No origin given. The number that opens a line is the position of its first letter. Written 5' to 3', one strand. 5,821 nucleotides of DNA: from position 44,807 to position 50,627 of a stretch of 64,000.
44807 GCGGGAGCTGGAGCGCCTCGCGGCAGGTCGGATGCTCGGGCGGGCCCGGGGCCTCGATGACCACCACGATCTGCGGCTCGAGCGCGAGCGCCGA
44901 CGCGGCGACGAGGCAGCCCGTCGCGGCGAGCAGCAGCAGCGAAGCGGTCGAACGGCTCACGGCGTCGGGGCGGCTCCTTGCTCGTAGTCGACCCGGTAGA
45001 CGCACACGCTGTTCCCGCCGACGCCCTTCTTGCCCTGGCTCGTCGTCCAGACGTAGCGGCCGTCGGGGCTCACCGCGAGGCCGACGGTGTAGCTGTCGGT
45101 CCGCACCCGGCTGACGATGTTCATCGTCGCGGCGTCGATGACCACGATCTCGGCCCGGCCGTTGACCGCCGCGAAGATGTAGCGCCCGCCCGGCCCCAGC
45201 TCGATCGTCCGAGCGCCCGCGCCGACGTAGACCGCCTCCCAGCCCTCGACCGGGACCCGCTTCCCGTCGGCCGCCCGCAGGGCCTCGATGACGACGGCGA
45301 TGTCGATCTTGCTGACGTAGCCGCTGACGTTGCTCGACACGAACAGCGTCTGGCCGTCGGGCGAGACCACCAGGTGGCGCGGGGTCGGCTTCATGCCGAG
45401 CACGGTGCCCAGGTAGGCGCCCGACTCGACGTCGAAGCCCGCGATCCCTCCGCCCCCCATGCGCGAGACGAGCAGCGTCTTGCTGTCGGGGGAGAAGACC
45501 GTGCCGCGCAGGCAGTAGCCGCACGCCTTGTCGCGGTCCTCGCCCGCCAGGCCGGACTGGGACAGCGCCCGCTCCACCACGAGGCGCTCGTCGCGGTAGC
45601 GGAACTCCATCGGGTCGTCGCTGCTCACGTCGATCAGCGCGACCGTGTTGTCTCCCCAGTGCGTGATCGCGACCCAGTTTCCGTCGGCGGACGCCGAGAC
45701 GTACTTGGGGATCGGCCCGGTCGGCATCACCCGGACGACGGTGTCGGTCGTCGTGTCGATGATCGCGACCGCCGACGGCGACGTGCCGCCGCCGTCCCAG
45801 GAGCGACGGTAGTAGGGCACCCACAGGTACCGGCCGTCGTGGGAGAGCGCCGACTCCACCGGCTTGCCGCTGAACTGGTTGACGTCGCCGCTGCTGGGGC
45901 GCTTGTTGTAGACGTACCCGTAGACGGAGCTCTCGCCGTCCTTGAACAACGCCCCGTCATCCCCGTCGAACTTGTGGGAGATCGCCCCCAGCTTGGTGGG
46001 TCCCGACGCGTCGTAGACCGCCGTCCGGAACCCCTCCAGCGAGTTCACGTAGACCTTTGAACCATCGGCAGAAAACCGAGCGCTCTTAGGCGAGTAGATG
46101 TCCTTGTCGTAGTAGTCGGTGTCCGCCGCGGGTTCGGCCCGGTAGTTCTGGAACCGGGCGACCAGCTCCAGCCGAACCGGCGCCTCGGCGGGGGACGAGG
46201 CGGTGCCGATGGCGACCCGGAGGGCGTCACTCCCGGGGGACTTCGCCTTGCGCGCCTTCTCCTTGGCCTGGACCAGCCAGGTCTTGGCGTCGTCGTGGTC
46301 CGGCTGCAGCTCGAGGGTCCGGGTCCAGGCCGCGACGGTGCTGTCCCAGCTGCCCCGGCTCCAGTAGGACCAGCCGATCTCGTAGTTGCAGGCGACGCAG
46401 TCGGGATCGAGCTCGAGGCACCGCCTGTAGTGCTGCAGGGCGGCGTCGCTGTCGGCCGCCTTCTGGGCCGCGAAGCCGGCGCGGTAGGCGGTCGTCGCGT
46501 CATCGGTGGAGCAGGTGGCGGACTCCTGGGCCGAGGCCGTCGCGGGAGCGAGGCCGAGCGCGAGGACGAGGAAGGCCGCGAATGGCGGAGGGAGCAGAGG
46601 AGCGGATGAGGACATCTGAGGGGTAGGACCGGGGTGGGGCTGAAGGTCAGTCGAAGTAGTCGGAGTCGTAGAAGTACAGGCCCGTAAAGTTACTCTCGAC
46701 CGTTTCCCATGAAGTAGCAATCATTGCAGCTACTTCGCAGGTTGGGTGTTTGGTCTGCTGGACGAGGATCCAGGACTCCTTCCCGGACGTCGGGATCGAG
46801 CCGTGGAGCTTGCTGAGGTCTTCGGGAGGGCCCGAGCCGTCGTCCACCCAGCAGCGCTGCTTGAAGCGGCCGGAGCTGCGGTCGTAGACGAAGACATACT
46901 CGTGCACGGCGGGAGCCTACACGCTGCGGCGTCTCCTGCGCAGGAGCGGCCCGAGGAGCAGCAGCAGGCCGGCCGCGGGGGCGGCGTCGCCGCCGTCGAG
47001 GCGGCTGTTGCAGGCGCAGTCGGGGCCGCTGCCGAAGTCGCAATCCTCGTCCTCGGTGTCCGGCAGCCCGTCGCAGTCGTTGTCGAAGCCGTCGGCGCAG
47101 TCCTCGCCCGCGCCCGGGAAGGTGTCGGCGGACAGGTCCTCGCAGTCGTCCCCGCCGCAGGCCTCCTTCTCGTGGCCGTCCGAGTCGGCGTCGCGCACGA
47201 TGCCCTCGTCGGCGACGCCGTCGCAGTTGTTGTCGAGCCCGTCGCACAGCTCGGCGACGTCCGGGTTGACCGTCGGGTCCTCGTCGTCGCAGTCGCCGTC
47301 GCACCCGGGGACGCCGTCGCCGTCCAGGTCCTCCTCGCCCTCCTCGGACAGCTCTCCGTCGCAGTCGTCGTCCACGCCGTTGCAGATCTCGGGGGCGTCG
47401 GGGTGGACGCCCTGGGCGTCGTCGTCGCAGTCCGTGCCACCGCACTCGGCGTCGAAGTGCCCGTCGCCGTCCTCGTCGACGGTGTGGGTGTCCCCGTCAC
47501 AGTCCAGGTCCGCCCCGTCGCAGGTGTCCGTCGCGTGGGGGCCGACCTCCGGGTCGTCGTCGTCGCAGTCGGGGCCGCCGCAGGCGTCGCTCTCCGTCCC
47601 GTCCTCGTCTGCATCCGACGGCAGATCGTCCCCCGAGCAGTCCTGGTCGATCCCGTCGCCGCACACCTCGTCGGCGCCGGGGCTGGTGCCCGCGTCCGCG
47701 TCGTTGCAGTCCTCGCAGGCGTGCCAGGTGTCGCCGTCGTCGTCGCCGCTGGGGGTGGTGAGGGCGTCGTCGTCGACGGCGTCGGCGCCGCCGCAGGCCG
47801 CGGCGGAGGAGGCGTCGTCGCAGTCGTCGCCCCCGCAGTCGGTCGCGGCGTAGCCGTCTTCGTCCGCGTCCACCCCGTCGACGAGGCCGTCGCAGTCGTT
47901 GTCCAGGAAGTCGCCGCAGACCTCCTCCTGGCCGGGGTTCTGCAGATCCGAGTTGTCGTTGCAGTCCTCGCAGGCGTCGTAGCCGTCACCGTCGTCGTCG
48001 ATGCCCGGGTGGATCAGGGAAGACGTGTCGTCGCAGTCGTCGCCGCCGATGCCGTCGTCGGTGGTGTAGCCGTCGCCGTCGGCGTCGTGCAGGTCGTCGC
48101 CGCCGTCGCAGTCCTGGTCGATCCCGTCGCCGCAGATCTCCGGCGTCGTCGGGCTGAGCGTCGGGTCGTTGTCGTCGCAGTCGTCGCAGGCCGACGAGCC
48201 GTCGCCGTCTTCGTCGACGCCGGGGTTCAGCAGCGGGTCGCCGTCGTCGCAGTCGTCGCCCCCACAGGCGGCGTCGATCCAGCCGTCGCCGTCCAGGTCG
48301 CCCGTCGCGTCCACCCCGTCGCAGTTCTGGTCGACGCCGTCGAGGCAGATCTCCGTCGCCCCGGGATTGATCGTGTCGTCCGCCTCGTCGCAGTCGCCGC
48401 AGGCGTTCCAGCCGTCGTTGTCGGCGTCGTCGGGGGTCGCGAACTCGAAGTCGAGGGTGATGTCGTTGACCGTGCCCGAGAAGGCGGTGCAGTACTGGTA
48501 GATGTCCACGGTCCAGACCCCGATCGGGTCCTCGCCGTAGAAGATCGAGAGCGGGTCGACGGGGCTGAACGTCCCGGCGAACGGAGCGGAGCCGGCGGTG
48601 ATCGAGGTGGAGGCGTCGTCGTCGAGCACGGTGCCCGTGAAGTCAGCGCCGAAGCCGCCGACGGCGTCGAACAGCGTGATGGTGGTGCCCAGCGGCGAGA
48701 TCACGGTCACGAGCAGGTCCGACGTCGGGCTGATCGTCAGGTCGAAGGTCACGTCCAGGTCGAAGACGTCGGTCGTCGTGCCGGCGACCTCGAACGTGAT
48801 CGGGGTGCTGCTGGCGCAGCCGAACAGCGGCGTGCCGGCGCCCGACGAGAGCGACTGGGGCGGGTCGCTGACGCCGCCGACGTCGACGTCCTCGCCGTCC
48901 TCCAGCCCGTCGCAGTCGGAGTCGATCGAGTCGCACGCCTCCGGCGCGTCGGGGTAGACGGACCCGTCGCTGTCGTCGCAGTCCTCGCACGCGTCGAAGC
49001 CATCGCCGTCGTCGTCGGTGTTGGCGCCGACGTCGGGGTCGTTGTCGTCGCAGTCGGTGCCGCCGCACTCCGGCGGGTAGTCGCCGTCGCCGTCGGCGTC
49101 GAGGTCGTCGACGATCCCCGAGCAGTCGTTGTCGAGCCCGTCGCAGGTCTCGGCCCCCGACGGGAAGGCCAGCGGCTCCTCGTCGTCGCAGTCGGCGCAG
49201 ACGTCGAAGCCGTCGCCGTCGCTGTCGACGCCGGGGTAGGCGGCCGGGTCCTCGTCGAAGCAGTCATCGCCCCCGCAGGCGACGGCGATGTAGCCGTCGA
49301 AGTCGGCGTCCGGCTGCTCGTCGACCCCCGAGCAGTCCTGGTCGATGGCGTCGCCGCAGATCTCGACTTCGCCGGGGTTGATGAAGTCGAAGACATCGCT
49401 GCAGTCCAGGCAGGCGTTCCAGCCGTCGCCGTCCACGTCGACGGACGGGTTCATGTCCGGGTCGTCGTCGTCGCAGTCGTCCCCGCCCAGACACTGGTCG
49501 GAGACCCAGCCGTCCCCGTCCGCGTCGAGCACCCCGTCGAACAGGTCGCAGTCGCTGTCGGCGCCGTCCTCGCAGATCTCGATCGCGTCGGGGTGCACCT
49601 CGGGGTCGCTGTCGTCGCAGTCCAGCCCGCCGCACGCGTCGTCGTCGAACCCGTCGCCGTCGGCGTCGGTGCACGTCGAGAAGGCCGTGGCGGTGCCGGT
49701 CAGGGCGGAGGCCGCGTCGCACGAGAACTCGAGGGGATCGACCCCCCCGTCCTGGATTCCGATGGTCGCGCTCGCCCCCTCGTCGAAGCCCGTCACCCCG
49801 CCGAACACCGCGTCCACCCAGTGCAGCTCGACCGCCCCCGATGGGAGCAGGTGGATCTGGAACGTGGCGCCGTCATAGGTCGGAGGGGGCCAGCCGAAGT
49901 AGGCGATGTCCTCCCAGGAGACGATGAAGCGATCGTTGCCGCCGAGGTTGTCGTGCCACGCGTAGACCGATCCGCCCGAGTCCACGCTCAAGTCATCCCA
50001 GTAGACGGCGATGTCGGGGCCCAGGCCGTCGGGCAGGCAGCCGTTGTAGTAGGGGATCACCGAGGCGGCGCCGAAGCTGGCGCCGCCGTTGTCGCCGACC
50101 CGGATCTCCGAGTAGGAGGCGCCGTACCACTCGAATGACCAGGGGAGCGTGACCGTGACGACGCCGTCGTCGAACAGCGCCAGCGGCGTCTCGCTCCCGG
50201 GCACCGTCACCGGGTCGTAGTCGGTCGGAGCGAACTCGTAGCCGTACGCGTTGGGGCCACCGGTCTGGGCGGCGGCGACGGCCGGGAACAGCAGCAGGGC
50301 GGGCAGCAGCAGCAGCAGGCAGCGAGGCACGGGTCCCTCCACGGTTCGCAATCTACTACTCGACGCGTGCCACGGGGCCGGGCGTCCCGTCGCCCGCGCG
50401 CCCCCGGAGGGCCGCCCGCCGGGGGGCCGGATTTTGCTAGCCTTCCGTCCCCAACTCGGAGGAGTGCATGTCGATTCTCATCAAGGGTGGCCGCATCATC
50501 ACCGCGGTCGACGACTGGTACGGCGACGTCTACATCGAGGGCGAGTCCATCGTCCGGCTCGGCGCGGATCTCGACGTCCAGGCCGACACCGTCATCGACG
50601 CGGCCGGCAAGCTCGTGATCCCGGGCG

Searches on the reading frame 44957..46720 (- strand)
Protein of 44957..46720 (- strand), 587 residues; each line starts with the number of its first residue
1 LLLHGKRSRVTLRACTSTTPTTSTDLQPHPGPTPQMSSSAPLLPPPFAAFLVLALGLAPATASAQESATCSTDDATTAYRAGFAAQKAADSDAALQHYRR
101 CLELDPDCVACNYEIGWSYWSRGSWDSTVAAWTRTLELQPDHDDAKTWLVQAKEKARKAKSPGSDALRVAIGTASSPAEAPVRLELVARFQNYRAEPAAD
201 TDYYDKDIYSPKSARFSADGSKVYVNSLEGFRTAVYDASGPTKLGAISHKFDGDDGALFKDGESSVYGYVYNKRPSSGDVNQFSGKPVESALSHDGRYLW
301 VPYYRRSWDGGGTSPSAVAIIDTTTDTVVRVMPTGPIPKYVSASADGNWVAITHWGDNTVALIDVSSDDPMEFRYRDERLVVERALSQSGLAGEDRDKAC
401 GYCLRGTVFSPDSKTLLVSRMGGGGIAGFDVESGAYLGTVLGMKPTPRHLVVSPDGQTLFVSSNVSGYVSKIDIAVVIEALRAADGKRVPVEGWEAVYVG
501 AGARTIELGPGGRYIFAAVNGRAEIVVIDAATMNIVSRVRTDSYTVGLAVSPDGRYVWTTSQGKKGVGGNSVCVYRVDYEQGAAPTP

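Call 72: search_protein_families(library=pfam, proteins=[window:44957-46720:-], max_evalue=0.001)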
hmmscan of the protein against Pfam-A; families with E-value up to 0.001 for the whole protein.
window:44957-46720:- (587 aa): 8 families
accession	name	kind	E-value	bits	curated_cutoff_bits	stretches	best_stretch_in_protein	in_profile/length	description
PF10282.15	Lactonase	-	1.9e-08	34.3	21.7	1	323-582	73-325/344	Lactonase, 7-bladed beta-propeller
PF25174.1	Beta-prop_THOC3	-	1.1e-07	31.5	305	1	408-562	53-191/272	THOC3 beta-propeller domain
PF00515.34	TPR_1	-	9.4e-07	28.8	27.8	0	79-108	5-34/34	Tetratricopeptide repeat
PF07719.23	TPR_2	-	1.3e-05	25.4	27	0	78-108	4-34/34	Tetratricopeptide repeat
PF07676.18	PD40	-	8.3e-05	22.9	20.9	0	452-467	16-32/38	WD40-like Beta Propeller Repeat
PF16819.11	DUF5074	-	0.00028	20.5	27.2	0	511-564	152-202/353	Domain of unknown function (DUF5074)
PF13432.12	TPR_16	-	0.00036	21.4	32.7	0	81-126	3-48/65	Tetratricopeptide repeat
PF13428.12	TPR_14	-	0.00046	21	23.5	0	81-110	7-36/44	Tetratricopeptide repeat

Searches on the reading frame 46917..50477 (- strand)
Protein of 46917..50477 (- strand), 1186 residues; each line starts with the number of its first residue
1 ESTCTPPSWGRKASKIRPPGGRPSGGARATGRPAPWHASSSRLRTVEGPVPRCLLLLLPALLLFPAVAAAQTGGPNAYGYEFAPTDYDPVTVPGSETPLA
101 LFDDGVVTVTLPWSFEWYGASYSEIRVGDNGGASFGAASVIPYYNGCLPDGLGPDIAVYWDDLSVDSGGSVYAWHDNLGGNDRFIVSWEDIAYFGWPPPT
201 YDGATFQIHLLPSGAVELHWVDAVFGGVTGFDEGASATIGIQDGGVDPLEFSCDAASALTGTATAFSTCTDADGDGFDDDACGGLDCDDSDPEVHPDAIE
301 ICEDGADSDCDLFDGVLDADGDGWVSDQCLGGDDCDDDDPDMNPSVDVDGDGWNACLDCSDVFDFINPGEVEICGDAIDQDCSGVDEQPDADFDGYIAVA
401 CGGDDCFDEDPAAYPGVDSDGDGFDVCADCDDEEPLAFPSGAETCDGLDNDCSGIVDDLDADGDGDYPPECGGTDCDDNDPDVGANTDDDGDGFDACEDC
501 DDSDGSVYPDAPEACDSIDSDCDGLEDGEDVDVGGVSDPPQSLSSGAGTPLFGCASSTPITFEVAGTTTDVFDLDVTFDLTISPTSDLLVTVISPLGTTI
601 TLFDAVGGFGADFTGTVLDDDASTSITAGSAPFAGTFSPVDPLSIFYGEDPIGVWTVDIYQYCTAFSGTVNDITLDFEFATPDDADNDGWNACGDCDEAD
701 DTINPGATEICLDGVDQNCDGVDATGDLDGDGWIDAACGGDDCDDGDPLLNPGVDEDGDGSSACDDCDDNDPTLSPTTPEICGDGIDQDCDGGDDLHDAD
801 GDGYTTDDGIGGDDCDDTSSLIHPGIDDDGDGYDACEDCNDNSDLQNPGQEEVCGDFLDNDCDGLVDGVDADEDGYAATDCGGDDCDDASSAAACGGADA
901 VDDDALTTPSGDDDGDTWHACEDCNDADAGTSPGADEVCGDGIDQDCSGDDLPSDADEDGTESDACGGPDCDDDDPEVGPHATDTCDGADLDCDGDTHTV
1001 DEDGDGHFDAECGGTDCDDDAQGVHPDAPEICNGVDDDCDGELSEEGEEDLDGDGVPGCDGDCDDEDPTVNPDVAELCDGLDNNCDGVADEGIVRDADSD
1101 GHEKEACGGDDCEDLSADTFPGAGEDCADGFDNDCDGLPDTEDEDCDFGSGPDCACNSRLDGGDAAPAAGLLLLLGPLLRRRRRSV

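Call 72: search_protein_families(library=pfam, proteins=[window:46917-50477:-], max_evalue=0.001)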
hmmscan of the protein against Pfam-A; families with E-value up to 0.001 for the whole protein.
window:46917-50477:- (1186 aa): 1 family
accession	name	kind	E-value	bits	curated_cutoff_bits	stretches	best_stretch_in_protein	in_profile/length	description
PF11617.13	Cu-binding_MopE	-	3.7e-84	277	27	12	1062-1091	1-30/30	Putative metal-binding motif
